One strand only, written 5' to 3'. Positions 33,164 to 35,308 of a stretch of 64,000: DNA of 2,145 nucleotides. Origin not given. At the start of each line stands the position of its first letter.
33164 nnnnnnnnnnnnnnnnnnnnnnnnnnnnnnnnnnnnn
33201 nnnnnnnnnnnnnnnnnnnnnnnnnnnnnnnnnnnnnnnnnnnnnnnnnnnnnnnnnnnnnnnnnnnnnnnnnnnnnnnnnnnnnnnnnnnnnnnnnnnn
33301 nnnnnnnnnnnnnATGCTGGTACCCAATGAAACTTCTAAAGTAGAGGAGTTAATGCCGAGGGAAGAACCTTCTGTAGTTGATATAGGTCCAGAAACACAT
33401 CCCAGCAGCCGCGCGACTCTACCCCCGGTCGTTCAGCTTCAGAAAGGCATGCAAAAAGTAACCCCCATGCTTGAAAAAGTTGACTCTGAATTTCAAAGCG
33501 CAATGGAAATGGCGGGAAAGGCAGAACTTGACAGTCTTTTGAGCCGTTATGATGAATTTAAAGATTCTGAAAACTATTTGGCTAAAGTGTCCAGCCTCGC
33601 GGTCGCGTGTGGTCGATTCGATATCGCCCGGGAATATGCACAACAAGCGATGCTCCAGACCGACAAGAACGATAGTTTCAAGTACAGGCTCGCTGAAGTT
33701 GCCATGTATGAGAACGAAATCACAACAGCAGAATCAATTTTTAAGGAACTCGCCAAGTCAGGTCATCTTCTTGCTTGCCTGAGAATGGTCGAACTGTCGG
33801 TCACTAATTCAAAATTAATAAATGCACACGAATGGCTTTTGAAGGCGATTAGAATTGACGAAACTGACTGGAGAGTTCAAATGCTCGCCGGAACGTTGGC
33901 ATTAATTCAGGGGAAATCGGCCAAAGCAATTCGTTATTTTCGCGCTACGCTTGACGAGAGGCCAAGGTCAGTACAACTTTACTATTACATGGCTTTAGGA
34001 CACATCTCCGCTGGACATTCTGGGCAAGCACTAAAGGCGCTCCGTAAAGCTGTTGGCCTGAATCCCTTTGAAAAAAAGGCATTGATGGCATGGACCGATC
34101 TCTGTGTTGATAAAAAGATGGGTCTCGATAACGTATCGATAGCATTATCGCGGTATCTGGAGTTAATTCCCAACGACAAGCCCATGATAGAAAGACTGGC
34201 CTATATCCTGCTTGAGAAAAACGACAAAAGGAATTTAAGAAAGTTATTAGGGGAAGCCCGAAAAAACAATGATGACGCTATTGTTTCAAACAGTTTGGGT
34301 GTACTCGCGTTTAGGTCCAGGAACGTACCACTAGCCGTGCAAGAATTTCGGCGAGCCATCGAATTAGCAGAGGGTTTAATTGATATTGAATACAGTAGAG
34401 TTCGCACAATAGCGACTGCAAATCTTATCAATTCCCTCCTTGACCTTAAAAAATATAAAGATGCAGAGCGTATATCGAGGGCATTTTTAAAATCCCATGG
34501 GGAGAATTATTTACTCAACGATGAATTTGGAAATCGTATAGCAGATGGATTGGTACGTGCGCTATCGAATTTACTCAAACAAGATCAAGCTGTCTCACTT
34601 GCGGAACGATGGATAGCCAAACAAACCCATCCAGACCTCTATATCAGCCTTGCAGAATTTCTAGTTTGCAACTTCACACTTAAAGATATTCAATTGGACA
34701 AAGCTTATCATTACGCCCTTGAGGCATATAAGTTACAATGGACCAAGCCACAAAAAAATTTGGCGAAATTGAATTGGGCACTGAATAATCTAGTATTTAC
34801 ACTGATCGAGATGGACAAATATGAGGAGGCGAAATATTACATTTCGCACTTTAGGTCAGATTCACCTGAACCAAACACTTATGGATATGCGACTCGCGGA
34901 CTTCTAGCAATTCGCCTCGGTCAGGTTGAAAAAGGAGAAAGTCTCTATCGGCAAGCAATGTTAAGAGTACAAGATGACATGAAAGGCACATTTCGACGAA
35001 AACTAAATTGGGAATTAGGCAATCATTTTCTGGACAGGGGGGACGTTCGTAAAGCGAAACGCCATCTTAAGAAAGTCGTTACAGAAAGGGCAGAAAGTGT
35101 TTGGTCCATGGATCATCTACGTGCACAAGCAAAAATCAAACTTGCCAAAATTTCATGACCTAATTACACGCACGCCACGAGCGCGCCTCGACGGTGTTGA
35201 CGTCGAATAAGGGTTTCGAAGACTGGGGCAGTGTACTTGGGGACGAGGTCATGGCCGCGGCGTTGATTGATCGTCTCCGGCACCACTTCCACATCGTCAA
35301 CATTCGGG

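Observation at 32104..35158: Translationally coupled Ser/Thr kinase + 615-aa TPR protein pair, boxed in by IS21-type scars inside a defence-type island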

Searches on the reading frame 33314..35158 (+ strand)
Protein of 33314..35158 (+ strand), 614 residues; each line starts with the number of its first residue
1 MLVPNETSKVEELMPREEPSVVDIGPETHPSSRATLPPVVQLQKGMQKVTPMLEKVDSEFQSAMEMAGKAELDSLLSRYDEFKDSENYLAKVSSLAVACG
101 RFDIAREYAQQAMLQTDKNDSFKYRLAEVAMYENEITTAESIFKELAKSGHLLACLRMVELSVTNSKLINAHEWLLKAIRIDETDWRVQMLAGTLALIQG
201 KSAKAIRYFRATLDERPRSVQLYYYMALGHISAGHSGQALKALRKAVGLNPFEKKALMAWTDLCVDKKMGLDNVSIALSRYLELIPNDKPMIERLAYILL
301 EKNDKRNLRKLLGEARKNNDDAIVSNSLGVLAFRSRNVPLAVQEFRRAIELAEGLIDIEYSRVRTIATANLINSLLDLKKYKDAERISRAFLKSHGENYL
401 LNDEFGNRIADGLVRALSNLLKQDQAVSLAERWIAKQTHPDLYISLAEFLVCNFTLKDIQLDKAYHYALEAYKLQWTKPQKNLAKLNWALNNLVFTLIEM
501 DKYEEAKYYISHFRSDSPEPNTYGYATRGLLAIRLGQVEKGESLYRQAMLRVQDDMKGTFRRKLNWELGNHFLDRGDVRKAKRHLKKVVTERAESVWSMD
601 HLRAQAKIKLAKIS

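Call 3: search_protein_families(library=pfam, proteins=[window:33314-35158:+], max_evalue=0.1)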
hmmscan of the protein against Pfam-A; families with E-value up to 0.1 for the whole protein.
window:33314-35158:+ (614 aa): 19 families
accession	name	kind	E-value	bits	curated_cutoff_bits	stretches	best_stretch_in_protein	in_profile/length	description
PF13432.12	TPR_16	-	2.6e-14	53.8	32.7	2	192-252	3-63/65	Tetratricopeptide repeat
PF07719.23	TPR_2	-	2.7e-12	46.2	27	0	221-251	2-32/34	Tetratricopeptide repeat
PF13428.12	TPR_14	-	1.9e-09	37.7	23.5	0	187-227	2-42/44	Tetratricopeptide repeat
PF14559.12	TPR_19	-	9.8e-09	35.9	25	1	196-252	1-57/68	Tetratricopeptide repeat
PF24575.1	TPR_Slam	-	4.6e-07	30.7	35.2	0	56-143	15-104/104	Surface lipoprotein assembly modifier, N-terminal TPR repeats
PF23914.1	TPR_CcmH_CycH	-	5.9e-07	29.9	42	0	165-214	100-149/158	Cytochrome c-type biogenesis protein H TPR domain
PF00515.34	TPR_1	-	1.7e-06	28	27.8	0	221-251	2-32/34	Tetratricopeptide repeat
PF13424.12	TPR_12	-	2.3e-06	28.2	30.1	0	528-588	9-71/77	Tetratricopeptide repeat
PF13181.12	TPR_8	-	2.9e-05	24.3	25.7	0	226-251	7-32/34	Tetratricopeptide repeat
PF13431.12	TPR_17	-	4.6e-05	23.8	24.4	0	175-206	2-33/34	Tetratricopeptide repeat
PF13174.12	TPR_6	-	0.0012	19.8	26.3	0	195-219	10-33/33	Tetratricopeptide repeat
PF17874.7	TPR_MalT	-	0.0031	17.3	45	0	94-181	9-109/336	MalT-like TPR region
PF13429.12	TPR_15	-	0.0032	17.4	26.2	0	218-261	144-187/280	Tetratricopeptide repeat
PF13374.12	TPR_10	-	0.0083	16.6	27.5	0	489-507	4-22/42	Tetratricopeptide repeat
PF12895.13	ANAPC3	-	0.01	16.5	27.2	0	195-246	32-82/82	Anaphase-promoting complex, cyclosome, subunit 3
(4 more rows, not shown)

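Call 4: search_protein_families(library=padloc, proteins=[window:33314-35158:+], max_evalue=0.1)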
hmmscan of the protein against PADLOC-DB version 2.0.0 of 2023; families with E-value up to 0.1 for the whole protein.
window:33314-35158:+ (614 aa): 1 family
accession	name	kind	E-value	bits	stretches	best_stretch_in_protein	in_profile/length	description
PDLC04781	PDC-M71B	-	1.4e-16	58.4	2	489-557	385-456/515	-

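Call 7: search_protein_families(library=ncbifam, proteins=[window:33314-35158:+], max_evalue=0.01)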
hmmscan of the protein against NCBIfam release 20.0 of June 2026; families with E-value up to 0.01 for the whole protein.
window:33314-35158:+ (614 aa): 11 families
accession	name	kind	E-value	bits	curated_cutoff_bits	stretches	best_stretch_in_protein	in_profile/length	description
TIGR02917.1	PEP_TPR_lipo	equivalog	5.4e-16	57.7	312.2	1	104-399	483-770/899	XrtA/PEP-CTERM system TPR-repeat protein PrsT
TIGR02521.1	type_IV_pilW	equivalog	2e-09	37.3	154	0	167-305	46-185/234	type IV pilus biogenesis/stability protein PilW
NF033920.0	C39_PA2778_fam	equivalog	4.9e-07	29.4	150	1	168-250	172-254/255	PA2778 family cysteine peptidase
NF040959.1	MamA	equivalog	6.3e-07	29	200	1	92-249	43-202/204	magnetosome protein MamA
NF008757.0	PRK11788.1-5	equivalog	3e-06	26.6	363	1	160-306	188-332/388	lipopolysaccharide assembly protein LapB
NF052415.1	T3SS_chap_SctY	equivalog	2.9e-05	24.5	70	0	190-250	10-70/106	type III secretion apparatus assembly chaperone SctY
NF009037.0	PRK12370.1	equivalog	3.4e-05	22.4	589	1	161-324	313-477/553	HilA/EilA family virulence transcriptional regulator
NF047558.1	TPR_END_plus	domain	7.2e-05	22.6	32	0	222-256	1-35/56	TPR end-of-group domain-containing protein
TIGR02795.1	tol_pal_ybgF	equivalog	0.0028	18.2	90.1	0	567-608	44-85/119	tol-pal system protein YbgF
TIGR00990.1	3a0801s09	subfamily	0.0066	15.1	757.25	0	166-263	345-439/615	mitochondrial import receptor subunit TOM70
NF002725.1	PRK02603.1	equivalog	0.009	16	143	0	193-258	42-110/173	photosystem I assembly protein Ycf3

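Call 8: find_homologous_proteins(query=window:33314-35158:+)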
Query window:33314-35158:+ (614 aa): 47 proteins with E <= 0.001 among 8000 candidates.
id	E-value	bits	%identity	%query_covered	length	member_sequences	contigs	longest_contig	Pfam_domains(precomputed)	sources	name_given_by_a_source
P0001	0.0e+0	1298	96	100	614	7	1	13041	PF14559.13,PF24575.2,PF23914.2,PF00515.35,PF13424.13,PF13432.13,PF13428.13,PF13181.13,PF07719.24,PF13374.13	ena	-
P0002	0.0e+0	1200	89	100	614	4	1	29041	PF13431.13,PF23914.2,PF13428.13,PF13374.13,PF14559.13,PF24575.2,PF00515.35,PF13424.13,PF13432.13,PF13181.13,PF07719.24,PF13174.13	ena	-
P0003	0.0e+0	1148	85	100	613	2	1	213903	PF14559.13,PF24575.2,PF13431.13,PF23914.2,PF00515.35,PF13424.13,PF13432.13,PF13428.13,PF13181.13,PF07719.24,PF13374.13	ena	-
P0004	0.0e+0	1038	79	100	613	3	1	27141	PF14559.13,PF23914.2,PF00515.35,PF13424.13,PF13432.13,PF13428.13,PF13181.13,PF07719.24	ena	-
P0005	8.1e-285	964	82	90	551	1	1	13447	PF14559.13,PF23914.2,PF13371.13,PF00515.35,PF13424.13,PF13432.13,PF13428.13,PF13181.13,PF07719.24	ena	-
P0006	8.8e-148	512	44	98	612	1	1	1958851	PF14559.13,PF12895.14,PF13424.13,PF13432.13,PF13428.13,PF13181.13,PF25064.2,PF14561.13,PF07719.24,PF13174.13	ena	-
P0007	5.5e-144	499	44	99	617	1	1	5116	PF14559.13,PF23914.2,PF00515.35,PF13424.13,PF13428.13,PF13181.13,PF25064.2,PF07719.24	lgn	-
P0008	3.0e-140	487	43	98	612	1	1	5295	PF14559.13,PF13424.13,PF13432.13,PF13428.13,PF13181.13,PF07719.24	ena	-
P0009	1.5e-137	478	42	99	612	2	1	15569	PF14559.13,PF00515.35,PF13424.13,PF13432.13,PF13428.13,PF13181.13,PF07719.24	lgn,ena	-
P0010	6.9e-135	469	42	100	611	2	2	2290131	PF14559.13,PF23914.2,PF13432.13,PF13428.13,PF13181.13,PF25064.2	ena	-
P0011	8.0e-134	465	42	97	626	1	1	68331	PF14559.13,PF13414.13,PF00515.35,PF13424.13,PF13432.13,PF13428.13,PF13181.13,PF07719.24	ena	-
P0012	8.2e-134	465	42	100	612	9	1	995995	PF14559.13,PF23914.2,PF13432.13,PF13428.13,PF13181.13,PF25064.2,PF07719.24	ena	-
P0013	6.0e-133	463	42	97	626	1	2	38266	PF14559.13,PF13414.13,PF17874.8,PF00515.35,PF13432.13,PF13428.13,PF13181.13,PF07719.24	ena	-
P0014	7.0e-133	462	42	97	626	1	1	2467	PF14559.13,PF13414.13,PF00515.35,PF13424.13,PF13432.13,PF13428.13,PF13181.13,PF07719.24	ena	-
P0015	8.6e-133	462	42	97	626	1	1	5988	PF14559.13,PF13414.13,PF13432.13,PF13428.13,PF13181.13,PF07719.24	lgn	-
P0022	1.6e-131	458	43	94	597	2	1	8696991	PF14559.13,PF13414.13,PF00515.35,PF13432.13,PF13428.13,PF13181.13,PF07719.24,PF13174.13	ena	-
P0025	2.0e-130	454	41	96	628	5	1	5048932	PF14559.13,PF13414.13,PF13432.13,PF13428.13,PF13181.13,PF07719.24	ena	-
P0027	1.8e-129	451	41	97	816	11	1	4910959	PF14559.13,PF13414.13,PF05685.19,PF00515.35,PF13424.13,PF13432.13,PF13428.13,PF07719.24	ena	-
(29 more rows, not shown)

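Call 11: find_related_loci(query=A1, collection=genome_contigs, flank=10000)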
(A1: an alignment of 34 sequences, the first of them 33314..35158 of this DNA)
Query A1 (614 aa) in genome_contigs; peptide patterns used: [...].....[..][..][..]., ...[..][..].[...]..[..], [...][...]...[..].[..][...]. (x = any residue, [..] = any of these).
102 stretches matched a pattern; 4 encode a relative of the query (tblastn E <= 1e-3); 3 distinct loci.
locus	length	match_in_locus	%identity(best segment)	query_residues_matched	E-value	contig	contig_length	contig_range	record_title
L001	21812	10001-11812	40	11-613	4e-131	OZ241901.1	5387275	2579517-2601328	MAG: Gammaproteobacteria bacterium isolate 65898e9d-28f9-48af-9959-824c109e8cbf genome assembly, chromosome: 1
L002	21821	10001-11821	36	1-606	3e-113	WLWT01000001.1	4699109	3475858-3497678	MAG: Gammaproteobacteria bacterium isolate MH-Pat-all_autometa_1-5 scf7180000017258.4699109, whole genome shotgun sequen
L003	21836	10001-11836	42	1-613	8e-142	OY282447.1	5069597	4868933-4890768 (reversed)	MAG: uncultured Pseudomonadales bacterium genome assembly, chromosome: 1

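Call 21: find_encoding_contigs(protein=P0003, flank=10000, max_places=2)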
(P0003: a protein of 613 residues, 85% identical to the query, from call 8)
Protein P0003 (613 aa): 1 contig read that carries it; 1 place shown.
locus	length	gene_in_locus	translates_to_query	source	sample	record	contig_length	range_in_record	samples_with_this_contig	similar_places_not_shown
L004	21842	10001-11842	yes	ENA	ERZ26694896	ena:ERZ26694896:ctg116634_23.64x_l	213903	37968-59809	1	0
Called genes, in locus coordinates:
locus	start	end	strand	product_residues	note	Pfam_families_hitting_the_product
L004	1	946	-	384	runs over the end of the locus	PF02771:Acyl-CoA_dh_N, PF02770:Acyl-CoA_dh_M, PF00441:Acyl-CoA_dh_1, PF08028:Acyl-CoA_dh_2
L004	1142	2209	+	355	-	PF21320:WHD_Rv2258c, PF13489:Methyltransf_23, PF05175:MTS (weak), PF08241:Methyltransf_11, PF08242:Methyltransf_12, PF13649:Methyltransf_25, PF13847:Methyltransf_31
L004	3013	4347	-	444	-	PF01548:DEDD_Tnp_IS110, PF02371:Transposase_20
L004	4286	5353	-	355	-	PF01548:DEDD_Tnp_IS110, PF02371:Transposase_20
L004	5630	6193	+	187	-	-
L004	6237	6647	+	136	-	-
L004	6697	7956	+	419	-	PF00665:rve (weak)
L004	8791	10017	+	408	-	PF07714:PK_Tyr_Ser-Thr (weak), PF00069:Pkinase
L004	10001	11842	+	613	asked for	PF24575:TPR_Slam (faint), PF00515:TPR_1 (faint), PF07719:TPR_2 (faint), PF13181:TPR_8 (faint), PF13374:TPR_10 (faint), PF13424:TPR_12 (faint), PF13428:TPR_14 (faint), PF13431:TPR_17 (faint), +3 more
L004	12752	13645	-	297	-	PF11185:DUF2971 (weak)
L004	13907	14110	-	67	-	-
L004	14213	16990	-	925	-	PF20464:MmeI_N, PF20465:MmeI_hel, PF20473:MmeI_Mtase, PF20466:MmeI_TRD, PF20467:MmeI_C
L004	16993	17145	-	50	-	-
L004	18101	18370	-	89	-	-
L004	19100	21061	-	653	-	PF01609:DDE_Tnp_1 (weak)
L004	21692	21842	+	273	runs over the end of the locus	-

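Call 22: find_encoding_contigs(protein=P0006, flank=10000, max_places=2)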
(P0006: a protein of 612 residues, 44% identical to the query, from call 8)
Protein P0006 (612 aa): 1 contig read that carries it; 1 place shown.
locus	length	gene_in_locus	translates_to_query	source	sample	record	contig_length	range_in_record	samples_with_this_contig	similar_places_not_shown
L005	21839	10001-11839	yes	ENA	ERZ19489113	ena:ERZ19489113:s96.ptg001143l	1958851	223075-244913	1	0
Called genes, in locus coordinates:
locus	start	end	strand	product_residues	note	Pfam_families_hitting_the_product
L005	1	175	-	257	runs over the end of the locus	PF04237:YjbR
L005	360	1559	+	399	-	PF02515:CoA_transf_3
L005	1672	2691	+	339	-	PF12146:Hydrolase_4 (weak), PF00561:Abhydrolase_1, PF12697:Abhydrolase_6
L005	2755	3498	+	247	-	-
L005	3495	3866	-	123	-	PF04020:Phage_holin_4_2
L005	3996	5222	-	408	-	PF01408:GFO_IDH_MocA (faint), PF02254:TrkA_N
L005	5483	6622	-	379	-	PF00753:Lactamase_B, PF12706:Lactamase_B_2 (weak)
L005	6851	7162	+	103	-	-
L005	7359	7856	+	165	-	PF02627:CMD (weak)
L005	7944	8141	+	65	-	-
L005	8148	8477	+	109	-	-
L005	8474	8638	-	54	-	-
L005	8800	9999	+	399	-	PF00069:Pkinase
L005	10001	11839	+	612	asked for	PF13181:TPR_8 (faint), PF25064:ARM_TT21_5th (faint), PF07719:TPR_2 (faint), PF13424:TPR_12 (faint), PF13428:TPR_14 (faint), PF12895:ANAPC3 (faint), PF13432:TPR_16 (faint), PF14559:TPR_19 (faint), +2 more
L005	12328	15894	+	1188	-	PF00176:SNF2-rel_dom, PF00270:DEAD (weak), PF04851:ResIII (weak), PF00271:Helicase_C, PF13020:NOV_C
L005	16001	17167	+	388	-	PF09994:T6SS_Tle1-like_cat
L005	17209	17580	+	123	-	PF13650:Asp_protease_2 (weak), PF13975:gag-asp_proteas (weak)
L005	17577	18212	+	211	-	-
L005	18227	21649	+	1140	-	PF06634:DUF1156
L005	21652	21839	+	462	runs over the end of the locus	PF02463:SMC_N, PF13175:AAA_15, PF13476:AAA_23 (faint), PF13304:AAA_21, PF13175:AAA_15 (weak)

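Call 23: find_encoding_contigs(protein=P0022, flank=10000, max_places=2)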
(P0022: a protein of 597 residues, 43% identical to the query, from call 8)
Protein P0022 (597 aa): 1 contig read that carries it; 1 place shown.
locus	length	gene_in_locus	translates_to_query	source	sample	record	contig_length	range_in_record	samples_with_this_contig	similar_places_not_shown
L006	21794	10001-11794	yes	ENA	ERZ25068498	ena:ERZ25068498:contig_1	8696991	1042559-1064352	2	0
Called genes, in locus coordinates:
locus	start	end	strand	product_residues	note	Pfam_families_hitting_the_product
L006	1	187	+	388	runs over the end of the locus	PF13173:AAA_14, PF13635:DUF4143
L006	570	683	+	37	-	-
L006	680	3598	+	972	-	PF13749:HATPase_c_4, PF02171:Piwi (weak)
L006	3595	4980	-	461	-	-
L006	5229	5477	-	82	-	PF13470:PIN_3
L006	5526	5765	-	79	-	-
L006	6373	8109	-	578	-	PF01609:DDE_Tnp_1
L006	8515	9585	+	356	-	PF00294:PfkB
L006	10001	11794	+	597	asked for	PF07719:TPR_2 (faint), PF13174:TPR_6 (faint), PF13181:TPR_8 (faint), PF13428:TPR_14 (faint), PF14559:TPR_19 (faint), PF00515:TPR_1 (faint), PF13414:TPR_11 (faint), PF13432:TPR_16 (weak)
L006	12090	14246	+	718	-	PF13589:HATPase_c_3, PF02518:HATPase_c (weak)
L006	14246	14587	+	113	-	-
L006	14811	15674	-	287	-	PF00145:DNA_methylase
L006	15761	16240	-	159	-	PF03852:Vsr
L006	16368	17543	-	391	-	PF01420:Methylase_S (weak)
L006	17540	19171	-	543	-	PF12161:HsdM_N (weak), PF01170:UPF0020, PF02384:N6_Mtase, PF07669:Eco57I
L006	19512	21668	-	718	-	PF04313:HSDR_N (weak), PF13588:HSDR_N_2 (weak), PF00270:DEAD (weak), PF04851:ResIII, PF18766:SWI2_SNF2, PF00271:Helicase_C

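Call 25: find_encoding_contigs(protein=P0025, flank=10000, max_places=2)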
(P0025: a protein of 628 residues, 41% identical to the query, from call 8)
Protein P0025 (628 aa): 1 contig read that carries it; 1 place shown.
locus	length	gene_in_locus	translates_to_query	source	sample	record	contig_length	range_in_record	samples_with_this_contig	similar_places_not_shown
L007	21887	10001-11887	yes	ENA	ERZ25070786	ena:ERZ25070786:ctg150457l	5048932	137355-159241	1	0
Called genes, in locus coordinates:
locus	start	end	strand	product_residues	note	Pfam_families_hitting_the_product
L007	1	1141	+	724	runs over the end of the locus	PF02897:Peptidase_S9_N, PF00326:Peptidase_S9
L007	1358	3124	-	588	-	PF02538:Hydantoinase_B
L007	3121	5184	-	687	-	PF05378:Hydant_A_N, PF01968:Hydantoinase_A, PF19278:Hydant_A_C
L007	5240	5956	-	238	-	PF00117:GATase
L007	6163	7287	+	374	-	PF00149:Metallophos, PF12850:Metallophos_2 (weak)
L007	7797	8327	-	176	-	PF00491:Arginase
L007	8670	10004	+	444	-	PF00069:Pkinase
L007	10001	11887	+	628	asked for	PF07719:TPR_2 (faint), PF13181:TPR_8 (faint), PF13428:TPR_14 (faint), PF13432:TPR_16 (faint), PF14559:TPR_19 (faint), PF13414:TPR_11 (faint)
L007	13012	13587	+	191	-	PF00149:Metallophos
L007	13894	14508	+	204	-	-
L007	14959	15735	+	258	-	PF00596:Aldolase_II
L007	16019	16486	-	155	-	PF01168:Ala_racemase_N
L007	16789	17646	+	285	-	PF01063:Aminotran_4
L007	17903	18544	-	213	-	PF02798:GST_N, PF13409:GST_N_2, PF13417:GST_N_3, PF00043:GST_C (weak), PF13410:GST_C_2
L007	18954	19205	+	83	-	-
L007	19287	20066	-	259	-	PF13489:Methyltransf_23, PF08241:Methyltransf_11, PF08242:Methyltransf_12, PF13649:Methyltransf_25, PF13847:Methyltransf_31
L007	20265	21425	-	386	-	PF01658:Inos-1-P_synth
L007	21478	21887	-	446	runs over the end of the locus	PF01381:HTH_3, PF12844:HTH_19 (weak), PF13560:HTH_31, PF06114:Peptidase_M78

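Call 26: find_encoding_contigs(protein=P0027, flank=10000, max_places=2)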
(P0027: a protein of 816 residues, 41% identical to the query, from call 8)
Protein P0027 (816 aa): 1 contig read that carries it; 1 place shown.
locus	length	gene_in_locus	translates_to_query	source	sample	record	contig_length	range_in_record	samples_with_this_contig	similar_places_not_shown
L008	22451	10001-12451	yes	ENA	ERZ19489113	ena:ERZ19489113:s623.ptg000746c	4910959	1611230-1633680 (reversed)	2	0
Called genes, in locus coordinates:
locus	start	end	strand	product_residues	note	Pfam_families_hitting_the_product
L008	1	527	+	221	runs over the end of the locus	PF00528:BPD_transp_1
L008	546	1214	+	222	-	PF00528:BPD_transp_1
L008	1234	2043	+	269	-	PF00005:ABC_tran, PF02463:SMC_N, PF13401:AAA_22 (faint), PF13304:AAA_21 (faint)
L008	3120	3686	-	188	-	-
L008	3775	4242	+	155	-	-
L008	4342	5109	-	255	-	PF04754:Transposase_31 (weak)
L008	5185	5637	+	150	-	-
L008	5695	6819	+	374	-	PF13808:DDE_Tnp_1_assoc, PF01609:DDE_Tnp_1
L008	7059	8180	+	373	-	PF13432:TPR_16 (weak)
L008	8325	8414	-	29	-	-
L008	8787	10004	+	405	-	PF00069:Pkinase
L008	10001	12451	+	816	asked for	PF13424:TPR_12 (faint), PF00515:TPR_1 (faint), PF07719:TPR_2 (faint), PF13414:TPR_11 (faint), PF13428:TPR_14 (faint), PF13432:TPR_16 (faint), PF14559:TPR_19 (faint), PF05685:Uma2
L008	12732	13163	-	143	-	-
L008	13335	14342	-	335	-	-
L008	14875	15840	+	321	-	-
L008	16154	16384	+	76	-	-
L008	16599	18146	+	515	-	PF00665:rve (weak), PF22483:Mu-transpos_C_2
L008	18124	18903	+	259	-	PF01695:IstB_IS21, PF00004:AAA (weak)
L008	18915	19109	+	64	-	-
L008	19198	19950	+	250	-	-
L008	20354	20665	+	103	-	-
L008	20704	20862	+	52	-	-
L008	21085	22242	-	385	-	-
